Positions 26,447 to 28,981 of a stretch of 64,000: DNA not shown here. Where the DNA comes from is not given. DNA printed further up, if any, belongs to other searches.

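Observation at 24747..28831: Oxidoreductase-activase-glycyl radical enzyme operon whose GRE has a non-canonical thiyl loop (G-C-N-W, neither G-C-V-E nor C-C)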

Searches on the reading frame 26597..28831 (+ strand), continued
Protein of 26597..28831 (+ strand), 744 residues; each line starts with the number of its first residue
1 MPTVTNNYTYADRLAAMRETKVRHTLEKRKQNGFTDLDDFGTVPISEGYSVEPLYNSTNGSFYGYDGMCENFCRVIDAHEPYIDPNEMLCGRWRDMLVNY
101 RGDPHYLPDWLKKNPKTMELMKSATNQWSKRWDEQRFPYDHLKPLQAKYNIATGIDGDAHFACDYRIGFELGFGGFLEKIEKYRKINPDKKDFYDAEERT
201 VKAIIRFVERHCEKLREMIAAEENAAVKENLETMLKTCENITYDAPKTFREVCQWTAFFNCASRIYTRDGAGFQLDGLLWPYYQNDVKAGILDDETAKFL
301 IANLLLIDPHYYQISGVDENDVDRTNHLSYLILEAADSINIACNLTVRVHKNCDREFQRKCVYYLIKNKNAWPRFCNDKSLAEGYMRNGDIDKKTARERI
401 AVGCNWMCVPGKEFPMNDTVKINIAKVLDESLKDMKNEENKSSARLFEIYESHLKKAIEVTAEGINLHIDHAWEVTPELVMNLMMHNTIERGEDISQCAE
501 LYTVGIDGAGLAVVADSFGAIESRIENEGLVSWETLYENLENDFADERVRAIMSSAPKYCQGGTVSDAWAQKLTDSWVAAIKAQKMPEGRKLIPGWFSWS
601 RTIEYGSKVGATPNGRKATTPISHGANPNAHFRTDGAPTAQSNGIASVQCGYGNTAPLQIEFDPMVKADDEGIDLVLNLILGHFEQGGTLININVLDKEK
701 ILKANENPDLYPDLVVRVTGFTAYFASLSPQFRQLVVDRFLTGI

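Call 27: search_protein_representatives(protein=window:26597-28831:+)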
Query: 744 residues. Proteins with E-value up to 0.001 (for the whole library): 4231; up to 1e-10: 2331; up to 1e-30: 528. The best 150 are listed.
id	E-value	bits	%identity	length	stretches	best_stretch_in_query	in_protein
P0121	1.4e-237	807.1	52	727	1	9-744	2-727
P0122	2.5e-208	710.4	47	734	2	132-743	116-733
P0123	8.3e-177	606.2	43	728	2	127-741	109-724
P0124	7.1e-173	593.2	44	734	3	132-436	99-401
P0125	3.0e-153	528.3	38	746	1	6-741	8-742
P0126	2.0e-150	518.9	40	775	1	9-739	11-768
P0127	9.1e-149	513.5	38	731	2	132-741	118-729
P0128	2.1e-148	512.3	39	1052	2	126-742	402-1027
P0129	5.9e-148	510.8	50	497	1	254-742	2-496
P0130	3.5e-145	501.6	40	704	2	132-741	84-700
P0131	1.1e-139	483.4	71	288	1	234-522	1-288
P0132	6.2e-138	477.6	38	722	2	137-742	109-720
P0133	5.7e-135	467.8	39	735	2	132-741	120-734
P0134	8.6e-127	440.8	81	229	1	9-235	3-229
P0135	3.4e-123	428.9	35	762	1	35-741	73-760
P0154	3.3e-73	263.6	32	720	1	223-739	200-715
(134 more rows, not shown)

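Call 28: find_encoding_contigs(protein=P0079, flank=10000, max_places=3)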
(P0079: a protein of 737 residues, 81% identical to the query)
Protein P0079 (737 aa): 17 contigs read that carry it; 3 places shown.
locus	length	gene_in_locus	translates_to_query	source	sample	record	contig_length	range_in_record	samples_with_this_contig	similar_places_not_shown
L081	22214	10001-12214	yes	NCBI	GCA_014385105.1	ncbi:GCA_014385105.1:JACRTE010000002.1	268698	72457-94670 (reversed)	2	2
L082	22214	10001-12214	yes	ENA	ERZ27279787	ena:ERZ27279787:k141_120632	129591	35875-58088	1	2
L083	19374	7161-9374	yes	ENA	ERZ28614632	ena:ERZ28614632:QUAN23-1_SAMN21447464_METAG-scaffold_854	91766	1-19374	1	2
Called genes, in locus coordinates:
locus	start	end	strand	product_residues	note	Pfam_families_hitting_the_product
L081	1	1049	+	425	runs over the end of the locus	PF00037:Fer4 (weak), PF12838:Fer4_7, PF13187:Fer4_9, PF13237:Fer4_10, PF14697:Fer4_21, PF25160:LdpA_Fe-S-bd (weak), PF02906:Fe_hyd_lg_C, PF04060:FeS, +4 more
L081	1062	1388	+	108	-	-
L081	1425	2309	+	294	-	PF01430:HSP33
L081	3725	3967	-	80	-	PF00239:Resolvase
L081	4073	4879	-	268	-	PF00165:HTH_AraC, PF12833:HTH_18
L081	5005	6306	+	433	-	PF01408:GFO_IDH_MocA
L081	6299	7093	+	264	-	PF01261:AP_endonuc_2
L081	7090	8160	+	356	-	PF01408:GFO_IDH_MocA, PF22725:GFO_IDH_MocA_C3, PF02894:GFO_IDH_MocA_C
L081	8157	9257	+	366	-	PF01408:GFO_IDH_MocA, PF22725:GFO_IDH_MocA_C3, PF02894:GFO_IDH_MocA_C (faint)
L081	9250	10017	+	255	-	PF13353:Fer4_12, PF04055:Radical_SAM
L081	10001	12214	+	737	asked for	PF02901:PFL-like, PF01228:Gly_radical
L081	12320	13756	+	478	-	-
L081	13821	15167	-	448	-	PF02055:Glyco_hydro_30, PF02057:Glyco_hydro_59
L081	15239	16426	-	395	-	PF07690:MFS_1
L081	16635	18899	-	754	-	PF13191:AAA_16 (weak), PF00004:AAA, PF17871:AAA_lid_9, PF00158:Sigma54_activat (weak), PF00004:AAA, PF07724:AAA_2, PF07728:AAA_5, PF10431:ClpB_D2-small, +14 more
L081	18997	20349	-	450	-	PF02878:PGM_PMM_I, PF02879:PGM_PMM_II, PF02880:PGM_PMM_III, PF00408:PGM_PMM_IV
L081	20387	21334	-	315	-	PF07949:YbbR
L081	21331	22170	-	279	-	PF19293:CdaA_N, PF02457:DAC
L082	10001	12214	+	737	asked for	PF02901:PFL-like, PF01228:Gly_radical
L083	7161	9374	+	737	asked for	PF02901:PFL-like, PF01228:Gly_radical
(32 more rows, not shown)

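Call 38: find_encoding_contigs(protein=P0125, flank=8000, max_places=2)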
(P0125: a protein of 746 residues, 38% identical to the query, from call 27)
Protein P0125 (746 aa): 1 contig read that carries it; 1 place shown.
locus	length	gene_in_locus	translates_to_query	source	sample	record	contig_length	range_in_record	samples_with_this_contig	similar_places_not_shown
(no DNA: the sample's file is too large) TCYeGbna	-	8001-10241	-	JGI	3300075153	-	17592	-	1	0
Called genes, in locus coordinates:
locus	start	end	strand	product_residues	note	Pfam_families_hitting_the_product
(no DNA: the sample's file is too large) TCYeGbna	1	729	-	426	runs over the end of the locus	-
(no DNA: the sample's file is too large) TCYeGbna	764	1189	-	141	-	PF02517:Rce1-like (weak)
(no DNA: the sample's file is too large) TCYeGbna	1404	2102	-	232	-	PF19845:DUF6320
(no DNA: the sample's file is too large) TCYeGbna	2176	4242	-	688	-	PF00041:fn3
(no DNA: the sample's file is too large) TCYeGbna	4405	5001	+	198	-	PF02622:DUF179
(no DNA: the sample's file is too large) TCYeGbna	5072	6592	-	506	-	PF00089:Trypsin, PF13365:Trypsin_2, PF14685:PDZ_Tricorn (faint), PF13180:PDZ_2, PF17820:PDZ_6, PF00595:PDZ, PF13180:PDZ_2, PF17820:PDZ_6, +1 more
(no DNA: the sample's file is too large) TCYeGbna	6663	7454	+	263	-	-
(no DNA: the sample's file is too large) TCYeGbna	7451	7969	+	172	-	PF14512:TM1586_NiRdase (faint), PF00881:Nitroreductase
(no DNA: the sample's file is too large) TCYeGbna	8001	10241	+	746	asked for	PF02901:PFL-like, PF01228:Gly_radical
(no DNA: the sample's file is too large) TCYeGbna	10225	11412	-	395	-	PF01208:URO-D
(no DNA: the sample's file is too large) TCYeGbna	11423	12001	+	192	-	PF13489:Methyltransf_23 (weak), PF01209:Ubie_methyltran, PF13847:Methyltransf_31, PF08241:Methyltransf_11, PF08242:Methyltransf_12, PF13649:Methyltransf_25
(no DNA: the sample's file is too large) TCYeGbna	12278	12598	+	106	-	PF03551:PadR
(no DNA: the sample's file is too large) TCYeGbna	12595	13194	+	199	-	PF22564:HAAS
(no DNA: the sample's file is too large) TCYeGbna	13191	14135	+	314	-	PF13349:DUF4097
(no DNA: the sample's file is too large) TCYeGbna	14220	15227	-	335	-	PF00849:PseudoU_synth_2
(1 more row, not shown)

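Call 39: find_encoding_contigs(protein=P0154, flank=8000, max_places=2)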
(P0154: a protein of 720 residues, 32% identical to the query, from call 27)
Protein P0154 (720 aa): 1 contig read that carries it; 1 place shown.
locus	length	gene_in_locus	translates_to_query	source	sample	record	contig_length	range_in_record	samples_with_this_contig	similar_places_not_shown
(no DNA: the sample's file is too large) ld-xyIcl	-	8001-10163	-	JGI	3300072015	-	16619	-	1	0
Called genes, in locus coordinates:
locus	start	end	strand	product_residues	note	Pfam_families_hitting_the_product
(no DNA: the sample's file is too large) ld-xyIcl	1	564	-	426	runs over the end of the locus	PF01547:SBP_bac_1, PF13416:SBP_bac_8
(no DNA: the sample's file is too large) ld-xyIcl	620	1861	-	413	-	PF22168:DIP2311-like_C (weak), PF00480:ROK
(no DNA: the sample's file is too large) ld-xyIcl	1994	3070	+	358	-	PF22244:GCE_fung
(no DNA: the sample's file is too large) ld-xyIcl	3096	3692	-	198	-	PF06161:DUF975, PF06790:UPF0259 (weak), PF06161:DUF975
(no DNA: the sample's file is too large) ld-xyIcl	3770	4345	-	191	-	PF08757:CotH (weak)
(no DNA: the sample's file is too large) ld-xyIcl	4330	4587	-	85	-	-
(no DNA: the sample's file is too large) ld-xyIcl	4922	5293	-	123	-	PF09359:VTC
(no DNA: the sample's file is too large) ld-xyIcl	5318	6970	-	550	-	PF00664:ABC_membrane, PF00005:ABC_tran, PF02463:SMC_N (faint)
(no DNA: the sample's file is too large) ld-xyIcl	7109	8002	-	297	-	-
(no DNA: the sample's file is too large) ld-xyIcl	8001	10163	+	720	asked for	PF02901:PFL-like, PF01228:Gly_radical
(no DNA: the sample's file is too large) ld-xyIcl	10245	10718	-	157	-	PF07308:DUF1456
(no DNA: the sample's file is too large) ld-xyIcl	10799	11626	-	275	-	-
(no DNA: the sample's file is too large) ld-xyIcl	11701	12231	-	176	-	-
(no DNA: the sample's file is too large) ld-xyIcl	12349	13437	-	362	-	PF00180:Iso_dh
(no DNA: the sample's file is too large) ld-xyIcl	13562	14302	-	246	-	PF02353:CMAS (weak), PF13489:Methyltransf_23, PF03848:TehB (weak), PF13847:Methyltransf_31, PF08241:Methyltransf_11, PF08242:Methyltransf_12, PF13649:Methyltransf_25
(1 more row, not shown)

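Call 40: find_encoding_contigs(protein=P0121, flank=9000, max_places=2)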
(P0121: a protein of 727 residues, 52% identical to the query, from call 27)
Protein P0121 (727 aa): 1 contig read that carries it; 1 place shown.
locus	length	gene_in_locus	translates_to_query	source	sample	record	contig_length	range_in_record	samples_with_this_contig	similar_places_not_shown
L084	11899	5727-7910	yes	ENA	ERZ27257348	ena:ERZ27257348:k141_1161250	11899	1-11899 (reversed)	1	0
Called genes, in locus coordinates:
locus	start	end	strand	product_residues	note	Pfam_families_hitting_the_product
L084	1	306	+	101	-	?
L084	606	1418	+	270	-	PF06685:DUF1186, PF02810:SEC-C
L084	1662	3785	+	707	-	PF03235:GmrSD_N, PF07510:GmrSD_C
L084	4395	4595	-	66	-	-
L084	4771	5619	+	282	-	PF13353:Fer4_12, PF04055:Radical_SAM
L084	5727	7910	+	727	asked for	PF02901:PFL-like, PF01228:Gly_radical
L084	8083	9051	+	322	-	PF00365:PFK, PF00781:DAGK_cat (faint)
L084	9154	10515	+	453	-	PF00772:DnaB, PF03796:DnaB_C, PF06745:ATPase (weak), PF13481:AAA_25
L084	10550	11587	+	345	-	PF02388:FemAB, PF13480:Acetyltransf_6, PF02388:FemAB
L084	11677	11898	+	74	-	?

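Call 41: find_encoding_contigs(protein=P0123, flank=9000, max_places=2)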
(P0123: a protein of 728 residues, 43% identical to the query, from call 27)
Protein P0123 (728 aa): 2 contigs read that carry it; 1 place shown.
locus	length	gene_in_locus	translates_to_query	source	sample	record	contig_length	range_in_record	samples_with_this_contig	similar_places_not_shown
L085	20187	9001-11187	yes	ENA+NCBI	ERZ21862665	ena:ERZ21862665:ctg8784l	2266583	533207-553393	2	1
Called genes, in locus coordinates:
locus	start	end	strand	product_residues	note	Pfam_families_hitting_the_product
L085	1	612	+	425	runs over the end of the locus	PF01547:SBP_bac_1, PF13416:SBP_bac_8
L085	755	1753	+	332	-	PF00528:BPD_transp_1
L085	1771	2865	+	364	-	PF00528:BPD_transp_1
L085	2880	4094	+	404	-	PF00890:FAD_binding_2 (weak), PF01134:GIDA (weak), PF01266:DAO (weak), PF07992:Pyr_redox_2 (faint), PF12831:FAD_oxidored, PF13450:NAD_binding_8 (weak), PF12831:FAD_oxidored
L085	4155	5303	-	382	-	PF00532:Peripla_BP_1 (weak), PF13377:Peripla_BP_3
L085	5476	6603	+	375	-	PF01408:GFO_IDH_MocA, PF02894:GFO_IDH_MocA_C, PF22725:GFO_IDH_MocA_C3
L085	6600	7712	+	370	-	PF01408:GFO_IDH_MocA, PF22725:GFO_IDH_MocA_C3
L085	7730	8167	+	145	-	-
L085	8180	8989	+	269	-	PF13353:Fer4_12, PF04055:Radical_SAM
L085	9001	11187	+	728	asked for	PF02901:PFL-like, PF01228:Gly_radical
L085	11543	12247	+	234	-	PF02080:TrkA_C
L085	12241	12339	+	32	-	-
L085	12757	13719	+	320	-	PF09992:NAGPA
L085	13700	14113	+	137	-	-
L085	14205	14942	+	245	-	PF09359:VTC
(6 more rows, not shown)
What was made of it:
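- A 42%-identical GRE (P0123) sits with two GFO genes, a PF12831 flavoprotein, a LacI-type regulator and a CUT1 sugar ABC transporter (call 41).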

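Call 45: predict_structure(alignment_id=A1)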
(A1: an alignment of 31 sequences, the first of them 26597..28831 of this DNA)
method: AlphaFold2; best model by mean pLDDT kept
length: 744 residues; sequences in the alignment: 31
mean_pLDDT: 92.4   pTM: 0.93
mean pLDDT of the five models: 92.4, 91.4, 91.1, 91.0, 89.6
residues with pLDDT >= 90: 599; 70-90: 122; 50-70: 16; < 50: 7
segments of 3 or more residues with pLDDT < 50: 1-6
pLDDT, mean of each block of 10 residues (from residue 1): 55 94 92 88 90 86 95 97 96 92 78 78 63 91 96 85 96 99 98 98 99 98 95 98 98 98 92 96 98 98 94 95 96 96 94 95 94 94 93 95 90 88 97 95 98 98 96 95 97 96 94 98 98 97 96 95 94 98 93 90 92 96 91 79 95 93 81 94 96 90 93 89 92 89 50
secondary structure, 60 per line:
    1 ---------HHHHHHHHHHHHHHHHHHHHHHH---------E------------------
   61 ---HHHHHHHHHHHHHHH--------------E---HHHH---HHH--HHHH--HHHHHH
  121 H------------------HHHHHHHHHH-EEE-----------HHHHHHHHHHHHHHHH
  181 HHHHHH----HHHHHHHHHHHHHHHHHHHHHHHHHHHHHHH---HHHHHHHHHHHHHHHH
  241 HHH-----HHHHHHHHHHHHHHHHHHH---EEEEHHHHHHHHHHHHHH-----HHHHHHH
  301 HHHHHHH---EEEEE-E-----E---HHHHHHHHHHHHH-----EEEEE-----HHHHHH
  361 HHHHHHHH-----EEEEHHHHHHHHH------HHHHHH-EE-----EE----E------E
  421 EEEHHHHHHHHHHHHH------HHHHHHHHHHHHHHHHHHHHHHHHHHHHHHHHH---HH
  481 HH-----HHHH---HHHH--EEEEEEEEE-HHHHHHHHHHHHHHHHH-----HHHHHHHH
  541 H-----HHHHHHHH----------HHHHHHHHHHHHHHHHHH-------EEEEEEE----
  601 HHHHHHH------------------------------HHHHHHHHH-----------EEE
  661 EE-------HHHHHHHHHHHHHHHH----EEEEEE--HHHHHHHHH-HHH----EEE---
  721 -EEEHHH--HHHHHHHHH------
elements in order (helices of 4 or more, strands of 3 or more residues): H10-32 H64-78 H97-100 H109-112 H115-121 H140-149 E151-153 H165-186 H191-221 H225-243 H249-267 E271-274 H275-288 H294-307 E311-315 H327-339 E345-349 H355-368 E374-377 H378-386 H393-398 E420-423 H424-436 H443-475 H479-482 H488-491 H495-498 E501-509 H511-527 H533-541 H547-554 H565-582 E590-596 H601-607 H638-646 E658-662 H670-685 E690-695 H698-706 E715-717 E722-724 H730-738
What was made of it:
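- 26597..28831 (+): Glycyl radical enzyme (744 aa) of the C-x-W clade. AlphaFold2 model with pLDDT 92.4 and pTM 0.93 (call 45).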

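Call 48: search_solved_structures(query=A1, max_evalue=0.00001, show_alignments=0)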
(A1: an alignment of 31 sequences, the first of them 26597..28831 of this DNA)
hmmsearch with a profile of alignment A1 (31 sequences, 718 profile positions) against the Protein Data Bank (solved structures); distinct sequences matched with E-value up to 0.00001: 37.
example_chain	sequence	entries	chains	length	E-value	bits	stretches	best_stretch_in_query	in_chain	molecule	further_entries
1r8w_A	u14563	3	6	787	3.2e-131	442.1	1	68-716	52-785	glycerol dehydratase | B12-independent glycerol dehydratase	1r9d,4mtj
5i2a_A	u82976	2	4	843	1.1e-129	437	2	67-518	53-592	Diol-dehydratase | Diol dehydratase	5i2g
8yjo_A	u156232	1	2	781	2e-129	436.2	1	101-716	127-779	Probable dehydratase PflD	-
9f3w_A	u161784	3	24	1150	3.2e-128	432.1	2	124-715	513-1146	Choline trimethylamine-lyase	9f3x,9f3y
8id0_A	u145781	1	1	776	1.4e-124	420.1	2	285-716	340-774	formate C-acetyltransferase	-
6vxc_A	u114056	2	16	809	1.4e-123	416.8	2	286-716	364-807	Trans-4-hydroxy-L-proline dehydratase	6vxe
9rco_A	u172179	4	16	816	1.8e-121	409.8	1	68-716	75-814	Glycyl radical protein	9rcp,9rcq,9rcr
2f3o_A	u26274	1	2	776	3.9e-121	408.7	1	69-714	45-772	pyruvate formate-lyase 2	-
8id7_A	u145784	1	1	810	2.1e-118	399.7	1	125-715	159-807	Probable dehydratase YbiW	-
8yjn_A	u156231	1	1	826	2.3e-118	399.5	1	125-715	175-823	Probable dehydratase YbiW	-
6lon_B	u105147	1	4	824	3.5e-117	395.6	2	285-716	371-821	PFL2/glycerol dehydratase family glycyl radical enzyme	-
6xs4_A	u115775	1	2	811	1e-116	394.1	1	123-716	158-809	Formate C-acetyltransferase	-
5ymr_B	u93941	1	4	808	1.4e-113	383.7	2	285-715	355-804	Formate acetyltransferase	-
5a0z_A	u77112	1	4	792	3.2e-111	375.9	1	123-715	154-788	CHOLINE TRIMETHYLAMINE LYASE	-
5a0u_A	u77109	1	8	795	3.3e-111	375.9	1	124-715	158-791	CHOLINE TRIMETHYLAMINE LYASE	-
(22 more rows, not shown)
